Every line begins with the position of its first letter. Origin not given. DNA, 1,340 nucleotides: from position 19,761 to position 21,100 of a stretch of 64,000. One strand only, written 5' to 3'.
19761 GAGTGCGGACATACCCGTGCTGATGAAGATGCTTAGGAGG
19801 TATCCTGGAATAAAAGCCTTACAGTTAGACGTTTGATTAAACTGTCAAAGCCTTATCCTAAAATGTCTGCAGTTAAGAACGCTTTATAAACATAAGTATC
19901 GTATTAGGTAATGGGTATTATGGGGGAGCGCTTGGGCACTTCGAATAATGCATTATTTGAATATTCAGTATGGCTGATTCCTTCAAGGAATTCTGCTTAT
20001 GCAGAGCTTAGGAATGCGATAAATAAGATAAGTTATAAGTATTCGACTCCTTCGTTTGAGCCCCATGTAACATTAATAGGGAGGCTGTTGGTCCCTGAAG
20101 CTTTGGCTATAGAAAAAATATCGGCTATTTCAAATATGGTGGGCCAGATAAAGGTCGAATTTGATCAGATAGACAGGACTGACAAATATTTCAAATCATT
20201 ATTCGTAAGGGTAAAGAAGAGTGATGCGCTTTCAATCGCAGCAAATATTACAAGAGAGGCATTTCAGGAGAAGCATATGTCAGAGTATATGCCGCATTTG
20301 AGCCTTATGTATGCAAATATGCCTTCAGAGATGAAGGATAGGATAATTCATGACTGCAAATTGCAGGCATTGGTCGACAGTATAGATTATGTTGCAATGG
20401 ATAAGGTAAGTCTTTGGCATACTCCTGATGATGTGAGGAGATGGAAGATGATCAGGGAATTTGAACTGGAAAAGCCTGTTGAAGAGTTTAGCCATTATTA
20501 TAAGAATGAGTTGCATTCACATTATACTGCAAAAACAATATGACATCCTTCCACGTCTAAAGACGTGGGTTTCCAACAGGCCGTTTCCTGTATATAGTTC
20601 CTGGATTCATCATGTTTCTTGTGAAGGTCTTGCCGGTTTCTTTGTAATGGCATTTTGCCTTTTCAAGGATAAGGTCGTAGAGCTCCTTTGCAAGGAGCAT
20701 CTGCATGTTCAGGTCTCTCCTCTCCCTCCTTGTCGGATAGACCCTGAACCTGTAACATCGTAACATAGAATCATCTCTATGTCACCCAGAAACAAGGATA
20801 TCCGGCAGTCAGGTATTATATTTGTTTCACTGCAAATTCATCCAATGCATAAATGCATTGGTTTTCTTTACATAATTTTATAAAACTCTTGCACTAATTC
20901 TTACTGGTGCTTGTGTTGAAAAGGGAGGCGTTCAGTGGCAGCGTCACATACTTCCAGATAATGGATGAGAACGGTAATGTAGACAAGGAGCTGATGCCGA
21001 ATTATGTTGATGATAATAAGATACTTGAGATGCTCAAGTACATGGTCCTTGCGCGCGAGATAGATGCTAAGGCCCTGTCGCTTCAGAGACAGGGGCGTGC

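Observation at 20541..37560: Two inverted copies of a ~340-bp IS200/IS605-derived miniature element bracket a 16.3-kb housekeeping block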

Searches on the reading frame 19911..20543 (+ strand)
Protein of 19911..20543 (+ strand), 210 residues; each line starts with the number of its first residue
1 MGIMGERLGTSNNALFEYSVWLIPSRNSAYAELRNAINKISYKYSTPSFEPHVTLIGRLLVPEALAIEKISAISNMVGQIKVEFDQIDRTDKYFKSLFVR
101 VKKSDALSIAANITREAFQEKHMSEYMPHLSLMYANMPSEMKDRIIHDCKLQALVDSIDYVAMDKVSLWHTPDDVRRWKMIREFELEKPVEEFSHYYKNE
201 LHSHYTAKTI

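Call 13: find_encoding_contigs(protein=window:19911-20543:+, flank=10000, max_places=10)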
Protein window:19911-20543:+ (210 aa): 1 contig read that carries it; 1 place shown.
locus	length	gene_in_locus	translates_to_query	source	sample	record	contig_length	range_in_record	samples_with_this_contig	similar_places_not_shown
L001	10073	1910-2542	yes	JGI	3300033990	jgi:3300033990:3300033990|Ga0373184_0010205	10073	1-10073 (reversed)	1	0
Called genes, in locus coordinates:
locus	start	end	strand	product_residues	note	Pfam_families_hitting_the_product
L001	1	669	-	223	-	?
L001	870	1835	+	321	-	-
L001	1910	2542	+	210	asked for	PF07823:CPDase, PF13563:2_5_RNA_ligase2 (weak)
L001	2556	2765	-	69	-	-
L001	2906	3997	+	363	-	PF00676:E1_dh, PF00456:Transketolase_N (faint), PF13292:DXP_synthase_N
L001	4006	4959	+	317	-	PF02779:Transket_pyr, PF02780:Transketolase_C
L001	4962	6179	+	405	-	PF00364:Biotin_lipoyl, PF25917:BSH_RND (weak), PF25997:BSH_YhbJ, PF02817:E3_binding, PF00198:2-oxoacid_dh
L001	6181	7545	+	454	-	PF00890:FAD_binding_2 (weak), PF01134:GIDA (weak), PF07992:Pyr_redox_2, PF12831:FAD_oxidored, PF13450:NAD_binding_8 (weak), PF13738:Pyr_redox_3 (weak), PF00070:Pyr_redox, PF02852:Pyr_redox_dim, +2 more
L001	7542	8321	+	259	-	PF20143:NAD_kinase_C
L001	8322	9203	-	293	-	PF00491:Arginase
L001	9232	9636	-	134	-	PF01592:NifU_N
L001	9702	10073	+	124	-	?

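Call 28: search_protein_families(library=pfam, proteins=[window:19911-20543:+], max_evalue=0.1)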
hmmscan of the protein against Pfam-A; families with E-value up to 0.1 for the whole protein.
window:19911-20543:+ (210 aa): 3 families
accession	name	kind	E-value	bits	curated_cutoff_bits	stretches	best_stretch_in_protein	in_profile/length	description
PF07823.17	CPDase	-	1.1e-18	68.1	21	1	19-183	4-196/199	Cyclic phosphodiesterase-like protein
PF13563.12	2_5_RNA_ligase2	-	2.8e-07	31.1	27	1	35-149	7-129/152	2'-5' RNA ligase superfamily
PF23474.1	Acb1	-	0.044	13.9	27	0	96-145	72-121/144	Anti-CBASS protein Acb1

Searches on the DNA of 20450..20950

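Call 29: search_rna_families(source=window, start=20450, end=20950, threshold=evalue, max_evalue=10)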
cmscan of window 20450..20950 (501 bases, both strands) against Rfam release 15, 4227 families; matches with E-value up to 10: 5.
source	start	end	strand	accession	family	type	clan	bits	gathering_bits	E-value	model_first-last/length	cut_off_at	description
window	20837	20910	-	RF00806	mir-350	Gene; miRNA;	-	16.7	60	2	1-87/87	no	mir-350 microRNA precursor family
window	20820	20912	-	RF00418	SNORA58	Gene; snRNA; snoRNA; HACA-box;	CL00036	16.4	75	1.4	1-136/136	no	Small nucleolar RNA SNORA58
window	20458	20601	+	RF03338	MIR4416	Gene; miRNA;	-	15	70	1.6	1-147/147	no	MIR4416 microRNA precursor family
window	20529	20618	-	RF00062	HgcC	Gene;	-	12.2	50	2.5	1-130/130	no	HgcC family RNA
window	20850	20950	+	RF00064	HgcG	Gene; snRNA; snoRNA; HACA-box;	-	8.4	77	5.8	1-110/276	3'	HgcG RNA (Pab40)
